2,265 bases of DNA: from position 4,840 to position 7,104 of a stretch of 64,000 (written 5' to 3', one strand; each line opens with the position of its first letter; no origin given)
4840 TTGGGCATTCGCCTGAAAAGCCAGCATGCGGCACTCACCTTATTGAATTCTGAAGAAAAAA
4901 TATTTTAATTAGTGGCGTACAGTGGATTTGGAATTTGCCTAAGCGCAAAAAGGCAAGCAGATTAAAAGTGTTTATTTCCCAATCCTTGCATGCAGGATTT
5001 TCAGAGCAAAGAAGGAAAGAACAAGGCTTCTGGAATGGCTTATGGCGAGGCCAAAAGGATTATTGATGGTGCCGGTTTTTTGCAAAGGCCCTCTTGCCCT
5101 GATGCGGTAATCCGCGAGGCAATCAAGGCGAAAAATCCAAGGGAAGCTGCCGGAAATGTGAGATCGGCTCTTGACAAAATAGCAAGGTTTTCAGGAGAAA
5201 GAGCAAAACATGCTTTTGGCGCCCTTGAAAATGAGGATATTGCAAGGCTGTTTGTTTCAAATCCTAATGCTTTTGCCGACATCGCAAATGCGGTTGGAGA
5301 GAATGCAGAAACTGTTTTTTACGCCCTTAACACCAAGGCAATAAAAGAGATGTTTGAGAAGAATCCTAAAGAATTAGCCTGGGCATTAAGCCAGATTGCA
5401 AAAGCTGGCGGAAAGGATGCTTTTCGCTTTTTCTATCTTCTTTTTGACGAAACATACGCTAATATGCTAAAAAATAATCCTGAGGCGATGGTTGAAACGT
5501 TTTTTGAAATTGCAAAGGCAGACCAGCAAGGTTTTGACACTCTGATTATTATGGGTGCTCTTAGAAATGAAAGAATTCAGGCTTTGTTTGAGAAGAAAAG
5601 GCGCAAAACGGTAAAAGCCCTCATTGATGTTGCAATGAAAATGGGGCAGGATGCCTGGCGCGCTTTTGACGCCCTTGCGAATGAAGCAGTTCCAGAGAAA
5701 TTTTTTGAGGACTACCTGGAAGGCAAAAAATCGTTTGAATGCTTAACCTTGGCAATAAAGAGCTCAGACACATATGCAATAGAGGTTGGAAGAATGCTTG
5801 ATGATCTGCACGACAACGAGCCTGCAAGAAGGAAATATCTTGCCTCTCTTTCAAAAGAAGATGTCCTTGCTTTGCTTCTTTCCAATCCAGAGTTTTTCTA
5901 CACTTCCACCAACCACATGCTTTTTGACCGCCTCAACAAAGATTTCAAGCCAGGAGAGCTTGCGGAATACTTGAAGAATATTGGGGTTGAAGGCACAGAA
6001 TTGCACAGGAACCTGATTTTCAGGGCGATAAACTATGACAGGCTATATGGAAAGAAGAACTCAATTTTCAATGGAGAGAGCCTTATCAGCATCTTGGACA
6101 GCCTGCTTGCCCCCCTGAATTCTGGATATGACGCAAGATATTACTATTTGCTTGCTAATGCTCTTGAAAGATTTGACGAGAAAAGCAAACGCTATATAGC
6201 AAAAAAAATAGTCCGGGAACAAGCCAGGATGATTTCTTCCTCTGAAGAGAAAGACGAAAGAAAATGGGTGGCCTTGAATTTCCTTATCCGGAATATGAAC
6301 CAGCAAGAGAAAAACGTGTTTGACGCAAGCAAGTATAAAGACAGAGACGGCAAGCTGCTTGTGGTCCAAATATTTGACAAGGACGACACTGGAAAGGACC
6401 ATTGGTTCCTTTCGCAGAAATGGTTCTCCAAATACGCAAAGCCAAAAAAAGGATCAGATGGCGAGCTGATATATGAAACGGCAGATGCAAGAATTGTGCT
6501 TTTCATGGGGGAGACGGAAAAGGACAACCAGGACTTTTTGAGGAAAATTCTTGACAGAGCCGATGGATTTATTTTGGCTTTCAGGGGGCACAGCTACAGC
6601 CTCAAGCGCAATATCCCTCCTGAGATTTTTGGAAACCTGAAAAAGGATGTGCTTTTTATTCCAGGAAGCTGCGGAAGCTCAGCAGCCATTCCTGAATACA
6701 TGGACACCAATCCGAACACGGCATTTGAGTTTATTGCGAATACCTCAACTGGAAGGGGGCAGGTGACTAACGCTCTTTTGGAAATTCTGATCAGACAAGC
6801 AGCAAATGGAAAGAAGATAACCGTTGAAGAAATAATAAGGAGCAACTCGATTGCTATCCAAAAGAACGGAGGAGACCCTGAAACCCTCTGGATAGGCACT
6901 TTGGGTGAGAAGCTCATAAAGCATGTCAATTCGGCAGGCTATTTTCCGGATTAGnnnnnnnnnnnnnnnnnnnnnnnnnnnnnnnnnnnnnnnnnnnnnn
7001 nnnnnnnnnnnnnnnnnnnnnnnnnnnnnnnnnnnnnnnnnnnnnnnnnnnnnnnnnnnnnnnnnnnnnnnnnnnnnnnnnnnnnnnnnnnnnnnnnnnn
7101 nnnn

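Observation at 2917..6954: Divergently transcribed pair of ~650-aa orphan proteins forming a low-GC island beside the ATP synthase operon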

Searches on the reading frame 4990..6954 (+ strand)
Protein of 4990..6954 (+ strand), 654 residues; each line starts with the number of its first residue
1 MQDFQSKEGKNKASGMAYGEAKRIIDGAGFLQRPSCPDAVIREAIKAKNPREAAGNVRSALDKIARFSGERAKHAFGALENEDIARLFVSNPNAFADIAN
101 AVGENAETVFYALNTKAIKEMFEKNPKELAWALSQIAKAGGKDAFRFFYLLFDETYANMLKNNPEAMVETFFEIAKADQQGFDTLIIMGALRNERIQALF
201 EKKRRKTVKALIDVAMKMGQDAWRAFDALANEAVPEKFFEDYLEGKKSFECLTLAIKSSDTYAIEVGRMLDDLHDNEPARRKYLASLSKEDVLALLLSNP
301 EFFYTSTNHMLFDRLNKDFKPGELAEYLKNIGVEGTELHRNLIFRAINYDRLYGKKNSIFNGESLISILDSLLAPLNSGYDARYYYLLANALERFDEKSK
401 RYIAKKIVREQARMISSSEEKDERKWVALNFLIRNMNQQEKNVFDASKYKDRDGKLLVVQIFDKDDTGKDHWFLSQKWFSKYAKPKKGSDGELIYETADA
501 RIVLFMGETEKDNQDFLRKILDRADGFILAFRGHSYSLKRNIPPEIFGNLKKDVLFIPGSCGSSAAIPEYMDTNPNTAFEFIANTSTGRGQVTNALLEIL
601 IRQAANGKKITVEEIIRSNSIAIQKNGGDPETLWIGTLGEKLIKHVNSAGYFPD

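Call 6: search_protein_families(library=pfam, proteins=[window:4990-6954:+], max_evalue=1)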
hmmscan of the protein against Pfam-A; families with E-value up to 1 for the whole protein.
window:4990-6954:+ (654 aa): 1 family
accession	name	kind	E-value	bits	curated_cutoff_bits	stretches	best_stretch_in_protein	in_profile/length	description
PF02236.22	Viral_DNA_bi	-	0.16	12.6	23.5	1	223-271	20-66/79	Viral DNA-binding protein, all alpha domain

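Call 7: search_protein_families(library=ncbifam, proteins=[window:4990-6954:+], max_evalue=1)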
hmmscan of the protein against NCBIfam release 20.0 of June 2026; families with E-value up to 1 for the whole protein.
window:4990-6954:+ (654 aa): 0 families

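Call 9: search_solved_structures(query=window:4990-6954:+, max_evalue=10)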
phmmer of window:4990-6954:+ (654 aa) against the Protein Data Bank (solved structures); distinct sequences matched with E-value up to 10: 2.
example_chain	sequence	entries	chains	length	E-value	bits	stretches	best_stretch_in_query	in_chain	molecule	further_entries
6ohr_A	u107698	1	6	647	0.11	14.2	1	73-156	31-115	Phospholipase D1, chimeric constuct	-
6u8z_A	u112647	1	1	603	0.14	13.9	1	75-156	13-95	Phospholipase D1,Phospholipase D1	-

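Call 11: find_homologous_proteins(query=window:4990-6954:+)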
Query window:4990-6954:+ (654 aa): 39 proteins with E <= 0.001 among 8000 candidates.
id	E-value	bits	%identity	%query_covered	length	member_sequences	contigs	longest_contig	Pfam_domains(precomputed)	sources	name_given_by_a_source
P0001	0.0e+0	1463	100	100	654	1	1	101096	-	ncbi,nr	ncbi:MAG: hypothetical protein N3F07_02095 [Candidatus Micrarchaeota archaeon]|nr:hypothetical prote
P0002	2.2e-206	705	53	98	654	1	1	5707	-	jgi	-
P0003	3.1e-185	635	49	97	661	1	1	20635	-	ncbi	-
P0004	7.3e-146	505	55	70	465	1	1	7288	-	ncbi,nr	ncbi:MAG: hypothetical protein N3G22_04645, partial [Candidatus Micrarchaeota archaeon]|nr:hypotheti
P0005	8.7e-137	475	43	89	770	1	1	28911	-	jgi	jgi:hypothetical protein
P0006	2.3e-132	461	40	90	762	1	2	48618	-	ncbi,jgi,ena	-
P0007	1.4e-126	442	40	96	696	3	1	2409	-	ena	-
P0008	2.1e-124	435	36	88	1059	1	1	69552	-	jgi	jgi:hypothetical protein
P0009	7.6e-124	433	43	81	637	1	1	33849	-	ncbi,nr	ncbi:MAG: hypothetical protein NTX79_03590 [Candidatus Micrarchaeota archaeon]|nr:hypothetical prote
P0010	2.1e-122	428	44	78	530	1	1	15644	-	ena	-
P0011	4.8e-120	420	38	90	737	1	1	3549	-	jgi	jgi:hypothetical protein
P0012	2.0e-118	415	39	94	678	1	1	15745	-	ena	-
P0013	2.2e-117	411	43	70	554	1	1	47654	-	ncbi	-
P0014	1.8e-116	408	38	89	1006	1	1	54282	PF10878.15,PF18472.8,PF18929.6,PF09280.17,PF12654.13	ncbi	-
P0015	3.7e-115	404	43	72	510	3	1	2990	-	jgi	-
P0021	2.1e-109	385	37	93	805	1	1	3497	PF04431.19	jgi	-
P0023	5.0e-109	384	37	89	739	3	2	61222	PF18472.8,PF09280.17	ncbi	ncbi:MAG: hypothetical protein QXW70_03550 [Candidatus Anstonellales archaeon]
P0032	3.1e-87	312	37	75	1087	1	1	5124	-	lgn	-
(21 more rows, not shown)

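Call 14: find_encoding_contigs(protein=P0001, flank=10000, max_places=3)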
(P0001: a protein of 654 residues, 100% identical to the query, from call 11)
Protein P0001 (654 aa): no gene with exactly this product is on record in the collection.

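Call 15: find_encoding_contigs(protein=P0003, flank=8000, max_places=2)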
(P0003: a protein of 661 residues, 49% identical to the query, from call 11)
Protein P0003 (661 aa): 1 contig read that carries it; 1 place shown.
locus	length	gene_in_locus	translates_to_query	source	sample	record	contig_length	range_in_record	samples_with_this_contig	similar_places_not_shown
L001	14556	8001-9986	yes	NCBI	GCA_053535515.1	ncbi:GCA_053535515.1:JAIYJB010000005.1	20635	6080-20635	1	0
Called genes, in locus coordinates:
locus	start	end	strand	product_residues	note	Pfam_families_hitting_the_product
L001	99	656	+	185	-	PF14382:ECR1_N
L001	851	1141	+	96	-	PF13656:RNA_pol_L_2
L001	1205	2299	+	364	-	-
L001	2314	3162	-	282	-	-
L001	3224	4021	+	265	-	PF00705:PCNA_N, PF02747:PCNA_C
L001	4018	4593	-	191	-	PF05066:HARE-HTH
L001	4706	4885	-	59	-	-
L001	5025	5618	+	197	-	PF01909:NTP_transf_2, PF18765:Polbeta (weak)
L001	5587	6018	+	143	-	PF05168:HEPN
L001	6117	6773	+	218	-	PF00925:GTP_cyclohydro2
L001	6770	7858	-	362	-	PF00383:dCMP_cyt_deam_1, PF14437:MafB19-deam (weak), PF01872:RibD_C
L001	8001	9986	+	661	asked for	-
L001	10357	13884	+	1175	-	PF08471:Ribonuc_red_2_N, PF02867:Ribonuc_red_lgC, PF12637:TSCPD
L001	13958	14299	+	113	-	PF12840:HTH_20 (weak), PF01022:HTH_5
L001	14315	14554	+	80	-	?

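Call 16: find_encoding_contigs(protein=P0005, flank=8000, max_places=2)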
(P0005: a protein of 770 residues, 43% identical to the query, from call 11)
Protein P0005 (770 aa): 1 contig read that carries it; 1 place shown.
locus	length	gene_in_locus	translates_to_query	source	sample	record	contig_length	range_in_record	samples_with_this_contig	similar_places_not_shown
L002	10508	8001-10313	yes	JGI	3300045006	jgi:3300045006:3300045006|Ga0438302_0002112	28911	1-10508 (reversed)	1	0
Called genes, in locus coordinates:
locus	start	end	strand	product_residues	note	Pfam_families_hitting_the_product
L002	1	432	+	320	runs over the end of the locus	-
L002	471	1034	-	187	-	-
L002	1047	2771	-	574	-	PF00497:SBP_bac_3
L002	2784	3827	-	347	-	-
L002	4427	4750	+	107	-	-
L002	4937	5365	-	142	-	-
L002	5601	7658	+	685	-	PF00270:DEAD (faint), PF06733:DEAD_2, PF13307:Helicase_C_2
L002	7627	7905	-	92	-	-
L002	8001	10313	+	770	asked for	-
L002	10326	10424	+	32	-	-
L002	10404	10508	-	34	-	?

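Call 17: find_encoding_contigs(protein=P0002, flank=8000, max_places=2)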
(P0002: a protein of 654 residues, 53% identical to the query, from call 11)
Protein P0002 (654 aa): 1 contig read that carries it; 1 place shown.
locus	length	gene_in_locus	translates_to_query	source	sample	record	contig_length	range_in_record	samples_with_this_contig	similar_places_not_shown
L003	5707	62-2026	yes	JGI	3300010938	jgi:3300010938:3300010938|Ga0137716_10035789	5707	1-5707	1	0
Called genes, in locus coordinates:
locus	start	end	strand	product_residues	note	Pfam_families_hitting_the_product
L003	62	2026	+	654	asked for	-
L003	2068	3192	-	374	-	PF00226:DnaJ, PF01556:DnaJ_C, PF00684:DnaJ_CXXCXGXG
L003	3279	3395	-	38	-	-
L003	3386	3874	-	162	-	PF01545:Cation_efflux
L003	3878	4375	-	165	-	-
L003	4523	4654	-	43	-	-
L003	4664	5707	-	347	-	?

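Call 22: search_protein_families(library=phrogs, proteins=[window:4990-6954:+], max_evalue=0.1)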
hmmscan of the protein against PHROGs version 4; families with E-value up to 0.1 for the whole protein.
window:4990-6954:+ (654 aa): 0 families

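Call 23: search_protein_families(library=padloc, proteins=[window:4990-6954:+], max_evalue=0.1)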
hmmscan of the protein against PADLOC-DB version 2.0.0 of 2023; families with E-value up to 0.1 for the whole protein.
window:4990-6954:+ (654 aa): 0 families

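Call 28: predict_structure(alignment_id=A1)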
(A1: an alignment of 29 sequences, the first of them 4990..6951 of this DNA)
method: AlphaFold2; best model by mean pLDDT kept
length: 654 residues; sequences in the alignment: 29
mean_pLDDT: 89.4   pTM: 0.83
mean pLDDT of the five models: 89.4, 87.6, 87.1, 87.0, 86.8
residues with pLDDT >= 90: 457; 70-90: 160; 50-70: 19; < 50: 18
segments of 3 or more residues with pLDDT < 50: 1-13, 652-654
pLDDT, mean of each block of 10 residues (from residue 1): 39 71 82 89 96 96 95 96 97 96 96 97 95 94 91 93 93 88 85 87 91 92 90 83 93 95 90 87 96 93 82 93 89 93 90 89 91 93 93 90 96 87 93 86 91 96 88 94 97 97 97 98 95 86 95 89 74 94 64 90 90 89 85 84 89 38
secondary structure, 60 per line:
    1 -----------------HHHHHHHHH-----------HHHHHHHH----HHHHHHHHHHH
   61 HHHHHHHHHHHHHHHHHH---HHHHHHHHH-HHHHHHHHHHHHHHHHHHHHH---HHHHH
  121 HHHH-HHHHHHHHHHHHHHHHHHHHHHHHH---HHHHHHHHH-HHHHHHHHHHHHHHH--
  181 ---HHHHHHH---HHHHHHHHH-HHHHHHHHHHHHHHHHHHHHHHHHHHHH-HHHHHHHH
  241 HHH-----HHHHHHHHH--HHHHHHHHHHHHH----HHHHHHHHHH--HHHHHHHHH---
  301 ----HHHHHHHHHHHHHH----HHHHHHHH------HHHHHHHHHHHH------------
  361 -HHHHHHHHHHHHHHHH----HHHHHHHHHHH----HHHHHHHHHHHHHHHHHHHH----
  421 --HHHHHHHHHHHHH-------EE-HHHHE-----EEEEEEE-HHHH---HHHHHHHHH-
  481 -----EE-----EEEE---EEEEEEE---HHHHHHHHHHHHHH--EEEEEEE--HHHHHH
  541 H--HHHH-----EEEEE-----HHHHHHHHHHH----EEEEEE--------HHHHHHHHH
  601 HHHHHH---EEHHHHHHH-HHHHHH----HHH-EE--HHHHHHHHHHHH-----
elements in order: H18-26 H38-45 H50-78 H82-90 H92-112 H116-124 H126-150 H154-162 H164-178 H184-190 H194-202 H204-231 H233-243 H249-257 H260-272 H277-286 H289-297 H305-318 H323-330 H337-348 H362-377 H382-392 H397-416 H423-435 H446-449 E456-462 H464-467 H471-479 E493-496 E500-506 H510-523 E526-532 H535-541 H544-547 E553-557 H563-573 E578-583 H592-606 H612-618 H620-625 H638-649
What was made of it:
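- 4990..6954 (+): Gene B (NCBI MCX8197965.1, N3F07_02095), 654 aa. It belongs to an uncharacterised protein family restricted to Micrarchaeota and other DPANN archaea. AF2 model with pLDDT 89.4 and pTM 0.83 (call 28).
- Closest known: Lineage-specific 'ORFan' islets in reduced DPANN genomes. Different: It is a well-conserved family spread across the phylum with a confident fold (calls 11, 28).
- A confident model (call 28).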

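Call 30: fold_search(model_id=the predicted structure, library=pdb)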
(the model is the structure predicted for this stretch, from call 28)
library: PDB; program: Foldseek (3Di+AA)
matches with E <= 10: 685; with E <= 0.001: 0
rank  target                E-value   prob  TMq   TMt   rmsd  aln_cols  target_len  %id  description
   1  4v0k_B                4.4e-02  1.00  0.15  0.44   5.8       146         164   12  Crystal structure of the CrARL6DN in the GDP bound form (released 2014-11-19)
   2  4v0k_A                6.1e-02  0.99  0.16  0.51   6.1       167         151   12  Crystal structure of the CrARL6DN in the GDP bound form (released 2014-11-19)
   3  1fzq                  7.4e-02  0.99  0.15  0.42   5.4       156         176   10  CRYSTAL STRUCTURE OF MURINE ARL3-GDP (released 2000-12-06)
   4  8ugc_A                1.1e-01  0.18  0.09  0.13  22.1       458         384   16  FD15: Flat repeat helix-turn-helix-turn protein (released 2023-12-27)
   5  7rll_A                1.3e-01  0.99  0.17  0.50   5.5       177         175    7  Crystal structure of ARF3 from Candida albicans in complex with guanosine-3'-monophosphate-5'-diphosphate (released 2021-08-11)
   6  8oum_E                1.3e-01  0.98  0.16  0.44   6.9       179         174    8  Arf GTPase from the asgard Gerdarchaea : GerdArfR1 bound to GTP (released 2024-05-01)
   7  9n7b_SI               1.3e-01  0.92  0.15  0.14   9.0       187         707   12  SSU processome maturation and disassembly, State O (released 2025-10-29)
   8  8sdw                  1.4e-01  0.98  0.14  0.42   5.7       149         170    9  Crystal structure of the non-myristoylated mutant [L8K]Arf1 in complex with a GDP analogue (released 2023-06-28)
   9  7td3_A                1.4e-01  0.84  0.14  0.32  10.3       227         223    9  Sphingosine-1-phosphate receptor 1-Gi complex bound to S1P (released 2022-02-09)
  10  9p86_A                1.6e-01  0.89  0.14  0.32   7.8       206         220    9  NTSR1-G11-NTS(8-13) Complex in the Canonical, AHD Open State (C-Open-Apo) (released 2026-03-25)
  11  6pam_E                1.6e-01  0.06  0.08  0.09  31.2       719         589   12  Structure of a bacterial Atm1-family ABC transporter with MgADP bound (released 2020-06-24)
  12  5di3_B                1.7e-01  0.90  0.15  0.37  12.0       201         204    9  Crystal structure of Arl13B in complex with Arl3 of Chlamydomonas reinhardtii (released 2015-11-18)
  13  4v0l_A                1.8e-01  0.92  0.16  0.45   6.5       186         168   12  Crystal structure of the CrARL6DN in the GTP bound form (released 2014-11-19)
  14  4m9q_B                1.8e-01  0.82  0.15  0.37  12.3       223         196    6  Crystal structure of C-terminally truncated Arl13B from Chlamydomonas rheinhardtii bound to GppNHp (released 2013-11-06)
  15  7mq8_SI               1.8e-01  0.80  0.15  0.12  10.0       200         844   10  Cryo-EM structure of the human SSU processome, state pre-A1 (released 2021-09-22)
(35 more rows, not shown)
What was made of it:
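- On Small GTPases (Ras/Arf superfamily): Foldseek's top hits are Arf and Arl at E 0.04-0.3 and TM (target-normalised) 0.42-0.51 (call 30).
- On Clan CD cysteine peptidases (caspase / separase / CHAT): Caspase-6 scores Foldseek E 0.35 (call 30).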

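Call 31: search_solved_structures(query=A1, max_evalue=10)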
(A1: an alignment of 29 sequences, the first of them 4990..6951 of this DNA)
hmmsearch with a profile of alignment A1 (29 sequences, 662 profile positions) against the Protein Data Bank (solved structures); distinct sequences matched with E-value up to 10: 14.
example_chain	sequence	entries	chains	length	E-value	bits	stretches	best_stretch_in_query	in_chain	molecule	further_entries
8ugc_A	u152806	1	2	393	4.4e-06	28.9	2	41-209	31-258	FD15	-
9r1o_A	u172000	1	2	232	0.0063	18.5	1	29-191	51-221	sc-apCC-6-DPH-NR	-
8qaf_A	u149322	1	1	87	0.46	12.3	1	46-104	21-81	sc-apCC-8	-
8a3k_UNK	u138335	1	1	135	0.65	11.8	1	14-136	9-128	sc-apCC-4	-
8qad_A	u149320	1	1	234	0.66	11.8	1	32-172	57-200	sc-apCC-6-LLIA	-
9r1k_A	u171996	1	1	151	1.1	11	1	15-107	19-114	sc-apCC-4-A7F-1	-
2rrd_A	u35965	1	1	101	1.2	11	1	31-101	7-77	HRDC domain from Bloom syndrome protein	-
9r1l_A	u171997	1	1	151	1.2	10.9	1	15-107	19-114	sc-apCC-4-SN38-1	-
6bfi_A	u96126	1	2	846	1.5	10.6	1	9-228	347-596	VIN1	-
1x9j_A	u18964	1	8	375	2.1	10.2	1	145-259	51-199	Probable butyrate kinase 2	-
9r1j_A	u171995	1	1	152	2.1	10.1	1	14-108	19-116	sc-apCC-4-NR-1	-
1saz_A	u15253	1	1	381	2.1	10.1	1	145-259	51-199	Probable butyrate kinase 2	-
9rwp_A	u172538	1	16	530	2.3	10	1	54-247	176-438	Ancestral Group II Chaperonin (ACII)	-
6u1s_A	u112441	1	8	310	6.3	8.6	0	27-193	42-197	de novo designed 16-helix transmembrane nanopore, TMHC8_R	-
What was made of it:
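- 5137..5709 (+): B residues ~50-240: about five ~37-residue helical-hairpin repeats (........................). Copy number varies in the family (members of 550-1087 aa). The only PDB sequence matches are designed helical-repeat proteins (call 31).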

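Call 35: find_encoding_contigs(protein=P0004, flank=10000, max_places=3)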
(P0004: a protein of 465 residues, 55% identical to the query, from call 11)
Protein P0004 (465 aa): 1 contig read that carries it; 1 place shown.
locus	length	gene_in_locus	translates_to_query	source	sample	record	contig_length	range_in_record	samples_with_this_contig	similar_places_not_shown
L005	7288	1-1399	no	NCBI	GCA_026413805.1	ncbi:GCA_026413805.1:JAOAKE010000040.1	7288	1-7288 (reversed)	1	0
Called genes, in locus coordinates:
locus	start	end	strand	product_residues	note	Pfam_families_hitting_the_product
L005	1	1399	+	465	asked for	?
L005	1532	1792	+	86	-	-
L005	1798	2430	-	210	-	PF00730:HhH-GPD, PF00633:HHH (weak)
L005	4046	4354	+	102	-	-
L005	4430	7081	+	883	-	PF07705:CARDB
